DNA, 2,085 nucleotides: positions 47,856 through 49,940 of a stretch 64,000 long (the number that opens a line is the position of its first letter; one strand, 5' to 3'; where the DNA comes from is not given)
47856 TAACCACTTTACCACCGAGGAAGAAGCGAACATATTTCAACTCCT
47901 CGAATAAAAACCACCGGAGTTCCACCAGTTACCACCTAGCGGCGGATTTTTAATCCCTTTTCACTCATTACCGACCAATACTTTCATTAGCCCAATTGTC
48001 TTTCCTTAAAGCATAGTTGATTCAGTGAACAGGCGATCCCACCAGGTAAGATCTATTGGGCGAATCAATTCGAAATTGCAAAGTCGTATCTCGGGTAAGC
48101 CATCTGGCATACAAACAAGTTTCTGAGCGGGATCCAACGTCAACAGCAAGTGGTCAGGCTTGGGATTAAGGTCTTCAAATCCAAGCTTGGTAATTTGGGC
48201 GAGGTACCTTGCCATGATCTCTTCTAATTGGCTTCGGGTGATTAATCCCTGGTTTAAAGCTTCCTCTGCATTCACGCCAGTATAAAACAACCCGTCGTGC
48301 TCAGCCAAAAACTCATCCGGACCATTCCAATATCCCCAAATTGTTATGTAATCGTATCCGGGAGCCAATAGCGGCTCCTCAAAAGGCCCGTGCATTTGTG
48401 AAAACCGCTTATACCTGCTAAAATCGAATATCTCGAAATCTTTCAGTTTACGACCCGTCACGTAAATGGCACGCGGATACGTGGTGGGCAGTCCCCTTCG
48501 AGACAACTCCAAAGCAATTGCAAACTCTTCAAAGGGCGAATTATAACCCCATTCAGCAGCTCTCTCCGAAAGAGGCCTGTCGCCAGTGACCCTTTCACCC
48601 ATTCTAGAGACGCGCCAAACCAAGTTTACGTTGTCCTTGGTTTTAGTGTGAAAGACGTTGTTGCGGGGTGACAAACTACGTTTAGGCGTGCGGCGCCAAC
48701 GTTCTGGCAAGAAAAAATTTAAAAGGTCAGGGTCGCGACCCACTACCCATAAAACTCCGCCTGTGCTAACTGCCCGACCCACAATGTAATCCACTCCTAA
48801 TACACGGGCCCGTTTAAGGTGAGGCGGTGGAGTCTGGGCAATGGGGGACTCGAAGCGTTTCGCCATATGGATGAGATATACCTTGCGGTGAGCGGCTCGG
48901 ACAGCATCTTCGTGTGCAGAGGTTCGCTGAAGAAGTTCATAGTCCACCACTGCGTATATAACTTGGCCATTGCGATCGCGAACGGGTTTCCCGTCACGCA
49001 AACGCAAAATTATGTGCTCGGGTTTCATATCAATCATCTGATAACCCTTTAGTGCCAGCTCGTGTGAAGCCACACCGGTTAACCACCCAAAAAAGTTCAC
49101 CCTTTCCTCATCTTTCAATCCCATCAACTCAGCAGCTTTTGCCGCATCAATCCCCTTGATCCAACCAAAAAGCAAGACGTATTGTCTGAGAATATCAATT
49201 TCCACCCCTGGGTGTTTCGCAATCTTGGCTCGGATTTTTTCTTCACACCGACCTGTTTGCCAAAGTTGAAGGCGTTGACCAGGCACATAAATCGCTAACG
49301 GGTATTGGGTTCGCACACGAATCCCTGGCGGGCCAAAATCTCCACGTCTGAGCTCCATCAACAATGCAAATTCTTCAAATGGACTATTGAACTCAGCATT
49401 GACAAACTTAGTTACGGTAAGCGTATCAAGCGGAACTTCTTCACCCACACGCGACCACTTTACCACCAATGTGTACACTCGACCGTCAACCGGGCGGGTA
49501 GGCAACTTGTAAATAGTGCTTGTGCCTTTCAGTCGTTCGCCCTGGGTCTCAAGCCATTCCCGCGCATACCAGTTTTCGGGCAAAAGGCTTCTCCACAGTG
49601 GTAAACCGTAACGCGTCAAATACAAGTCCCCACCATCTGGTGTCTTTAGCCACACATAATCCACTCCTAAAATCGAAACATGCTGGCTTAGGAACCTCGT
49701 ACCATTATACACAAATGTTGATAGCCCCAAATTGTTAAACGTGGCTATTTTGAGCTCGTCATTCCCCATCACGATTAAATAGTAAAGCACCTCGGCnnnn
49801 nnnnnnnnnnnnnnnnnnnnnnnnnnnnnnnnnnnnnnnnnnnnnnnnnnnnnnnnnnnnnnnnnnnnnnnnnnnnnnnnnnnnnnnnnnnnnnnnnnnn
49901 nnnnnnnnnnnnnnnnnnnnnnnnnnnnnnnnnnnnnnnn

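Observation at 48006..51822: TPP riboswitch controls a two-gene operon: thiC plus an uncharacterised tandem kinase-fold gene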

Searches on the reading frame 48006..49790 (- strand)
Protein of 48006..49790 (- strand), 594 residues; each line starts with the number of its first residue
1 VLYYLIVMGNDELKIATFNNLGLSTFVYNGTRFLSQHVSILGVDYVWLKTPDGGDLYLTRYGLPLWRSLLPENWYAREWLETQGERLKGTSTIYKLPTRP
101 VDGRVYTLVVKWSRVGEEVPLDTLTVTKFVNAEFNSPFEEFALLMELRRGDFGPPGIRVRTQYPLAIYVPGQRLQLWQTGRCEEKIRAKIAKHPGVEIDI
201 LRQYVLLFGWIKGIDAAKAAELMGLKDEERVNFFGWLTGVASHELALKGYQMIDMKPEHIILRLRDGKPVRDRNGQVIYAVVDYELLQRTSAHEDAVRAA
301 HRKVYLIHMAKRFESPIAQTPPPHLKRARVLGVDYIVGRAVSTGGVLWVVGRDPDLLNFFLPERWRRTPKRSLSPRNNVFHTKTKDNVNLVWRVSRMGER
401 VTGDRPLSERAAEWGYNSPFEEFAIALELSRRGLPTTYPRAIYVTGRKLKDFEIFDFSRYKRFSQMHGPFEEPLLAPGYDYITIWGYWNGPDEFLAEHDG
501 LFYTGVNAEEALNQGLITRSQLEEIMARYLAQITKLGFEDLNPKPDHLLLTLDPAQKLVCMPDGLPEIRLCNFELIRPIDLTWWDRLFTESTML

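Call 4: search_protein_families(library=pfam, proteins=[window:48006-49790:-], max_evalue=1)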
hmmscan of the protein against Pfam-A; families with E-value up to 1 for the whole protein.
window:48006-49790:- (594 aa): 1 family
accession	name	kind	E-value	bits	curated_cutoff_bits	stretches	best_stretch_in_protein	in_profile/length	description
PF17727.6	CtsR_C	-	0.15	12.7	23.8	1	258-299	23-64/72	CtsR C-terminal dimerization domain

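Call 5: search_protein_families(library=ncbifam, proteins=[window:48006-49790:-], max_evalue=1)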
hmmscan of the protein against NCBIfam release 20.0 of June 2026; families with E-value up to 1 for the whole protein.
window:48006-49790:- (594 aa): 0 families

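Call 7: find_homologous_proteins(query=window:48006-49790:-, max_evalue=0.001)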
Query window:48006-49790:- (594 aa): 2841 proteins with E <= 0.001 among 8000 candidates; the best 120 are listed.
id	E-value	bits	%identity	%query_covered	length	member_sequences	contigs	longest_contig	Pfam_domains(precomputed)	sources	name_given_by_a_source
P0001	0.0e+0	1375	100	99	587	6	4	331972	-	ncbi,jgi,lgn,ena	-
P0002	2.2e-266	903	66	96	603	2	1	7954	-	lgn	-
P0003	2.5e-242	824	65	92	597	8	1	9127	-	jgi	-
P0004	1.3e-239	815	65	91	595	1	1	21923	-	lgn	-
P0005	6.3e-238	809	64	91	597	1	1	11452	-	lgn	-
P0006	1.9e-237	808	64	92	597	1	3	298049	-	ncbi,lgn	-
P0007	1.2e-234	799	64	91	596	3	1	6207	-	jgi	-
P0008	8.9e-232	789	63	91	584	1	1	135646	-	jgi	jgi:hypothetical protein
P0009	1.9e-230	785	62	91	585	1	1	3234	-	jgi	jgi:hypothetical protein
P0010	4.2e-230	784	62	91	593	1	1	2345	-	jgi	-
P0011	5.0e-230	783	63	91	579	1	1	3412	-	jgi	jgi:hypothetical protein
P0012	9.7e-230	782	63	91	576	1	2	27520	-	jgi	jgi:hypothetical protein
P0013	1.3e-229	782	62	92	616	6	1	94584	-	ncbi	ncbi:MAG: hypothetical protein ACP5TE_06805 [Verrucomicrobiia bacterium]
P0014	1.9e-228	778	62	92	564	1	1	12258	-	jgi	jgi:hypothetical protein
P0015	3.2e-228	777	63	91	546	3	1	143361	-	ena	-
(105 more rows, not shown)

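Call 8: search_solved_structures(query=window:48006-49790:-, max_evalue=10, show_alignments=3)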
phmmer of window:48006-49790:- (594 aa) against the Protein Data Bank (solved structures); distinct sequences matched with E-value up to 10: 1.
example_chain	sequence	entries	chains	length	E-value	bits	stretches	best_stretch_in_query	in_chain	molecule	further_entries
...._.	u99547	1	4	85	1.9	10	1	257-309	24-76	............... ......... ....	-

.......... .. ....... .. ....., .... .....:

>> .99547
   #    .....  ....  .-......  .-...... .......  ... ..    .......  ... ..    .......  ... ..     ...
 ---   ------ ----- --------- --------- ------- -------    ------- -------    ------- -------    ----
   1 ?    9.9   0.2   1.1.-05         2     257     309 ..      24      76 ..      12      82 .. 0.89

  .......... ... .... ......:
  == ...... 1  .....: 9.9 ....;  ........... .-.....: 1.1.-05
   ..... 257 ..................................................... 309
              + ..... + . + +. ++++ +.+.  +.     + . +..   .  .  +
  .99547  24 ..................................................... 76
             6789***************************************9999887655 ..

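Call 12: find_related_loci(query=A1, collection=genome_contigs, flank=6000)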
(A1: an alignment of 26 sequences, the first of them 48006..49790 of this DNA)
Query A1 (594 aa) in genome_contigs; peptide patterns used: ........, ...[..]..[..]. (x = any residue, [..] = any of these).
303 stretches matched a pattern; 286 encode a relative of the query (tblastn E <= 1e-3); the best 80 are kept; 80 distinct loci.
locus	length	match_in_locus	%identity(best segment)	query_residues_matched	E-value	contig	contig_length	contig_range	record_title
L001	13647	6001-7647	64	38-582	0e+0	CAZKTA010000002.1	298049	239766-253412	MAG TPA_asm: uncultured Verrucomicrobiota bacterium isolate binchicken_co40_24 genome assembly, contig: NODE_33_length_2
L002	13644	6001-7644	62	38-581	0e+0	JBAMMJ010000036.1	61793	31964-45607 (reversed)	MAG: Verrucomicrobiota bacterium isolate MAG28 ExploCarb_3808S_S2_131_length_61793_cov_3, whole genome shotgun sequence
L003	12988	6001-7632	63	38-577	0e+0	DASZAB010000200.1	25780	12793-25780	MAG TPA_asm: Verrucomicrobiia bacterium isolate SMAG_U6377 k141_361865, whole genome shotgun sequence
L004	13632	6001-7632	62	38-577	0e+0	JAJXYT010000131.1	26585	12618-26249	MAG: bacterium isolate BP7.bin11 NODE_2428_length_26585_cov_1.421498, whole genome shotgun sequence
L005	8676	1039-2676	62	36-577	0e+0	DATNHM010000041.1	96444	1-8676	MAG TPA_asm: Candidatus Limnocylindrales bacterium isolate SMAG_U11347 k141_1479643, whole genome shotgun sequence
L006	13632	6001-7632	62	38-577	0e+0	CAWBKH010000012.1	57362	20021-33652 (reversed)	MAG: uncultured Verrucomicrobiae bacterium isolate MFD03044.bin.1.108 genome assembly, contig: contig_84859, whole genom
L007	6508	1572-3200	61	39-577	0e+0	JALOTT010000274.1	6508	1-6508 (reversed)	MAG: Verrucomicrobia bacterium isolate Prado240 scaffold_34652, whole genome shotgun sequence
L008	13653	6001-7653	61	36-577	0e+0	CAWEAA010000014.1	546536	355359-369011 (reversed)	MAG: uncultured Verrucomicrobiae bacterium isolate MFD05580.bin.1.24 genome assembly, contig: contig_9988, whole genome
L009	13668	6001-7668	61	36-577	0e+0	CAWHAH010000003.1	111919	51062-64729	MAG: uncultured Verrucomicrobiae bacterium isolate MFD01231.bin.2.53 genome assembly, contig: contig_12303, whole genome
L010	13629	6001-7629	61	38-577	0e+0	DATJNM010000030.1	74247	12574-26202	MAG TPA_asm: Candidatus Sulfopaludibacter sp. isolate SMAG_U14861 k141_4890854, whole genome shotgun sequence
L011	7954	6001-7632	62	38-577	0e+0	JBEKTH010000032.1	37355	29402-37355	MAG: Verrucomicrobiota bacterium isolate SPRUCE 553 SPRUCE_553_32, whole genome shotgun sequence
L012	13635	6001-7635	61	38-577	0e+0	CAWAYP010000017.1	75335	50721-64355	MAG: uncultured Verrucomicrobiae bacterium isolate MFD05580.bin.1.99 genome assembly, contig: contig_51794, whole genome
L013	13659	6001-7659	61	36-577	0e+0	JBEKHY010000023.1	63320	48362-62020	MAG: Verrucomicrobiota bacterium isolate SPRUCE 288 SPRUCE_288_23, whole genome shotgun sequence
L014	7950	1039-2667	61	38-577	0e+0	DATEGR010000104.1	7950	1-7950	MAG TPA_asm: Verrucomicrobiia bacterium isolate SMAG_U8790 k141_1775057, whole genome shotgun sequence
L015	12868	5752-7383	61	38-577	0e+0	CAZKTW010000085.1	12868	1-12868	MAG TPA_asm: uncultured Bifidobacteriaceae bacterium isolate binchicken_co54_354 genome assembly, contig: NODE_8750_leng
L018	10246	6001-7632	61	38-577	0e+0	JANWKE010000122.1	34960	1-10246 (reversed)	MAG: Verrucomicrobiia bacterium isolate CRAIB_MAG85 c_000000084632, whole genome shotgun sequence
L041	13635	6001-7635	61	38-577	0e+0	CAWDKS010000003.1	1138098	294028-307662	MAG: uncultured Verrucomicrobiae bacterium isolate MFD09286.bin.1.254 genome assembly, contig: contig_33281, whole genom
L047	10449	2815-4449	61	38-577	0e+0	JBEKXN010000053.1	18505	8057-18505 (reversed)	MAG: Verrucomicrobiota bacterium isolate SPRUCE 652 SPRUCE_652_53, whole genome shotgun sequence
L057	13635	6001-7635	60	38-577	0e+0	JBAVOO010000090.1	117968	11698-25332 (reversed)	MAG: Verrucomicrobiia bacterium isolate MFD03092_ilm_asm_bin27 k127_296732, whole genome shotgun sequence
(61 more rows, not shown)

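Call 16: find_encoding_contigs(protein=P0001, flank=4000, max_places=4)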
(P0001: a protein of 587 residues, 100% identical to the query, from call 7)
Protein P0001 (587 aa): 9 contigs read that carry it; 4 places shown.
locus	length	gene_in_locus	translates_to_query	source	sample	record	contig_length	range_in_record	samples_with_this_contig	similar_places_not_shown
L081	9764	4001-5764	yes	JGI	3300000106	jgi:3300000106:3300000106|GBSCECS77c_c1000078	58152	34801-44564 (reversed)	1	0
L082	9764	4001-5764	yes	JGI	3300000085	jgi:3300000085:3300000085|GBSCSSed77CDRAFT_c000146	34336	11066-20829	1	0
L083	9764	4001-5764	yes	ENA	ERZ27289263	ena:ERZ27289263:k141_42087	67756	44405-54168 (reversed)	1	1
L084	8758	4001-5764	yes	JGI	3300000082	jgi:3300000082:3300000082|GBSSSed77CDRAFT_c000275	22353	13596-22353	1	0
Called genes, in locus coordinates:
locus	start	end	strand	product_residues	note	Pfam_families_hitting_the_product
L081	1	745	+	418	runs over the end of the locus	-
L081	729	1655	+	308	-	-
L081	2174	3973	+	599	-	PF13667:ThiC-associated, PF01964:ThiC_Rad_SAM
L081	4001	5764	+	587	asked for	-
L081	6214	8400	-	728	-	PF17191:RecG_wedge, PF04851:ResIII, PF13604:AAA_30 (weak), PF00270:DEAD, PF00271:Helicase_C, PF22590:Cas3-like_C_2 (weak), PF19833:RecG_dom3_C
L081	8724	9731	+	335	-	PF11858:DUF3378, PF01351:RNase_HII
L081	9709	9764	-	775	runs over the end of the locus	-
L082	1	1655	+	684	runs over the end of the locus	PF00072:Response_reg (weak), PF00989:PAS (weak), PF13426:PAS_9, PF00512:HisKA, PF02518:HATPase_c, PF00072:Response_reg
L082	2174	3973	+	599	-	PF13667:ThiC-associated, PF01964:ThiC_Rad_SAM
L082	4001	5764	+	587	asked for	-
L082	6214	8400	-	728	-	PF17191:RecG_wedge, PF04851:ResIII, PF13604:AAA_30 (weak), PF00270:DEAD, PF00271:Helicase_C, PF22590:Cas3-like_C_2 (weak), PF19833:RecG_dom3_C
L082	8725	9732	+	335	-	PF11858:DUF3378, PF01351:RNase_HII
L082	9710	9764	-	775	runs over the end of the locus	PF01839:FG-GAP (faint), PF13517:FG-GAP_3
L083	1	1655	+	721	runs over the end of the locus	PF00072:Response_reg (weak), PF00989:PAS (weak), PF13426:PAS_9, PF00512:HisKA, PF02518:HATPase_c, PF00072:Response_reg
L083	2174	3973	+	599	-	PF13667:ThiC-associated, PF01964:ThiC_Rad_SAM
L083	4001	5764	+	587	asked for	-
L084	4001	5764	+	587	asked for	-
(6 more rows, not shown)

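Call 17: find_encoding_contigs(protein=P0002, flank=6000, max_places=4)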
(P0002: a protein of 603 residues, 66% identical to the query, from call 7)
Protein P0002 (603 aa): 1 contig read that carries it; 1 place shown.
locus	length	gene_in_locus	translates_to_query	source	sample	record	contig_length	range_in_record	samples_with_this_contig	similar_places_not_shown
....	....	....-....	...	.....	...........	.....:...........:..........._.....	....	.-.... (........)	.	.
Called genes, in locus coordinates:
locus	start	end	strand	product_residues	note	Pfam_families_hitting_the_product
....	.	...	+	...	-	?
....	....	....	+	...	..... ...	-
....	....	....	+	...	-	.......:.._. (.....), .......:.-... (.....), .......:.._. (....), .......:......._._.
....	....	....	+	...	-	-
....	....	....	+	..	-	-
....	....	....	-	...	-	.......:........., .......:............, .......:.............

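Call 19: predict_structure(alignment_id=A1)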
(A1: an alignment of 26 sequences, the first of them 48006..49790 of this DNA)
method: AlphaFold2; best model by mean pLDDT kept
length: 594 residues; sequences in the alignment: 26
mean_pLDDT: 72.7   pTM: 0.56
mean pLDDT of the five models: 72.7, 70.9, 69.6, 68.3, 66.0
residues with pLDDT >= 90: 98; 70-90: 292; 50-70: 97; < 50: 107
segments of 3 or more residues with pLDDT < 50: 1-22, 80-93, 112-134, 176-190, 192-202, 369-375, 488-498
pLDDT, mean of each block of 10 residues (from residue 1): 26 33 63 78 82 84 83 60 34 56 64 40 41 59 83 77 83 51 46 40 66 81 92 92 89 81 88 85 76 65 59 67 85 90 85 80 63 58 70 84 69 89 91 82 85 71 83 85 67 45 77 93 94 95 90 83 86 91 83 49
secondary structure, 60 per line:
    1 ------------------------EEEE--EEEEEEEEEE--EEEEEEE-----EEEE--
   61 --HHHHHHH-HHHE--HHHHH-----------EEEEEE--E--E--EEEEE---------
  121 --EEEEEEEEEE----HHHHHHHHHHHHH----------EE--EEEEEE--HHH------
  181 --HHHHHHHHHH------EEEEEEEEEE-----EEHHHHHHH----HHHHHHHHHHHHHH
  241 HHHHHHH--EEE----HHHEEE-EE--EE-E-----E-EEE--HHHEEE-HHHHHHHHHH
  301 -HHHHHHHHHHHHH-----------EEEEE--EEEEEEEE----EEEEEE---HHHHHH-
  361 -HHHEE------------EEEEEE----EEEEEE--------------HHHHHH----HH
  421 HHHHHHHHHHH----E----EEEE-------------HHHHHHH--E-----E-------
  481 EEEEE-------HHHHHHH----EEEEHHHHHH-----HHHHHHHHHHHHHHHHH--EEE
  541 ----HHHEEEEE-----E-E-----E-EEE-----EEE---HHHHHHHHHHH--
elements in order: E25-28 E31-40 E43-49 E55-58 H63-69 H77-81 E93-98 E107-111 E123-132 H137-149 E164-169 H183-192 E199-208 H216-222 H227-247 E250-252 E260-262 E279-281 E287-289 H291-300 H302-314 E326-330 E333-340 E345-350 H354-359 E379-384 E389-394 H409-414 H419-431 E441-444 H458-464 E481-485 H493-499 E504-507 H508-513 H519-535 E538-540 E548-552 E568-570 E576-578 H582-592

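Call 21: search_protein_representatives(alignment_id=A1)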
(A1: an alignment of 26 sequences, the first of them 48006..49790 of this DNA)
Query: 26 sequences, 587 profile positions. Proteins with E-value up to 0.001 (for the whole library): 612; up to 1e-10: 452; up to 1e-30: 233. The best 150 are listed.
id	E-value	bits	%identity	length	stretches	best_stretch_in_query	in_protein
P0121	4.5e-270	913.6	-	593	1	26-582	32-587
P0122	9.6e-253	856.4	-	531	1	30-439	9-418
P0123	5.6e-210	715.2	-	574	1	21-581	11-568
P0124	1.1e-190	651.4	-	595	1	26-578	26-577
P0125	1.3e-190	651.2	-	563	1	30-582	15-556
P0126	1.5e-185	634.5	-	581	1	21-578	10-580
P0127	3.7e-180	616.7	-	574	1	26-581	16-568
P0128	2.3e-177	607.5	-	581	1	29-581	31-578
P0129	4.6e-176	603.2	-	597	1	15-577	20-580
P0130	5.9e-172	589.6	-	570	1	21-579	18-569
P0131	5.1e-171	586.5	-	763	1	23-577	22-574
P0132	1.9e-167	574.8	-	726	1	20-580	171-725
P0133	1.1e-162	559.0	-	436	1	155-581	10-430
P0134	3.0e-159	547.7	-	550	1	33-489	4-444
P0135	1.0e-150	519.5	-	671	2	25-570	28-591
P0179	5.5e-97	342.1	-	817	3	262-564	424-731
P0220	3.2e-57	210.8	-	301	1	30-292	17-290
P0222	1.3e-56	208.7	-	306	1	31-296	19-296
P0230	9.3e-54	199.3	-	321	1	23-288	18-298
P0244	2.4e-50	188.1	-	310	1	29-292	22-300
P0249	3.0e-49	184.4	-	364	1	36-292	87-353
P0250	6.3e-49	183.4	-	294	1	30-285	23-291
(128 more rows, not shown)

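Call 22: search_protein_families(library=pfam, proteins=[P0220, P0222, P0230, P0244, P0250, P0249, P0135, P0131, P0132, P0179], max_evalue=0.1)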
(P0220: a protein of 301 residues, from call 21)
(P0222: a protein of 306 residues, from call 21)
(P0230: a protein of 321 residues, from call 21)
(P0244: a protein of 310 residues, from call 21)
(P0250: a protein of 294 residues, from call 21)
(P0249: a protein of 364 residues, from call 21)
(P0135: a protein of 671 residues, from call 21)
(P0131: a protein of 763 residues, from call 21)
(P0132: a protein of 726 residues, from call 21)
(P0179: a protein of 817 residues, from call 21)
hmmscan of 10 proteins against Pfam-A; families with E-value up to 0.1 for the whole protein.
P0220 (301 aa): 0 families

P0222 (306 aa): 0 families

P0230 (321 aa): 0 families

P0244 (310 aa): 0 families

P0250 (294 aa): 1 family
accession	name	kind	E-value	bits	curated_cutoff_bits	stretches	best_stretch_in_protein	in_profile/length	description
PF22665.2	DUF6293_C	-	0.027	15.4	27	1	230-275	54-99/101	DUF6293 C-terminal winged helix domain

P0249 (364 aa): 1 family
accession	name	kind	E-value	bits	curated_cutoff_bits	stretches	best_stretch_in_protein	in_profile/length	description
PF14803.11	Zn_ribbon_Nudix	-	0.085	13.2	25.6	0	38-59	10-31/34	Nudix N-terminal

P0135 (671 aa): 0 families

P0131 (763 aa): 1 family
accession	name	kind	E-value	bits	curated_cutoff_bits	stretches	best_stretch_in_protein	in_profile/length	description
PF14361.12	RsbRD_N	-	0.034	15.3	24.3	0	608-687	3-91/104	RsbT co-antagonist protein rsbRD N-terminal domain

P0132 (726 aa): 5 families
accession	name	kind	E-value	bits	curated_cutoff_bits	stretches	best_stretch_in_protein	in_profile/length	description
PF00583.31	Acetyltransf_1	-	8.5e-09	36.1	20.7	1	54-156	16-116/116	Acetyltransferase (GNAT) family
PF13302.13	Acetyltransf_3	-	1.6e-06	29.3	25.4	1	20-157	3-138/138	Acetyltransferase (GNAT) domain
PF13508.13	Acetyltransf_7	-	1.5e-05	25.7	27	1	72-157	4-83/84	Acetyltransferase (GNAT) domain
PF08445.16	FR47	-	0.011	16.2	22.1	1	103-161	25-82/86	FR47-like protein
PF07927.17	HicA_toxin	-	0.012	16.1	27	0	145-172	2-29/58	HicA toxin of bacterial toxin-antitoxin,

P0179 (817 aa): 5 families
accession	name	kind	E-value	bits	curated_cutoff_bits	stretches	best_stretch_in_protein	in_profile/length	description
PF14520.12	HHH_5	-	2.7e-13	50.6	27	2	311-349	7-46/57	Helix-hairpin-helix domain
PF10391.15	DNA_pol_lambd_f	-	6e-05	23.2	29.8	0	248-276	2-30/51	Fingers domain of DNA polymerase lambda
PF11731.14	Cdd1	-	0.0015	19.1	25.5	1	245-298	4-58/86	Pathogenicity locus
PF14229.12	DUF4332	-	0.0025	18.4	23.2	0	313-401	2-90/122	Domain of unknown function (DUF4332)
PF12826.13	HHH_2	-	0.0026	18.3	27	1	385-421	23-59/64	Helix-hairpin-helix motif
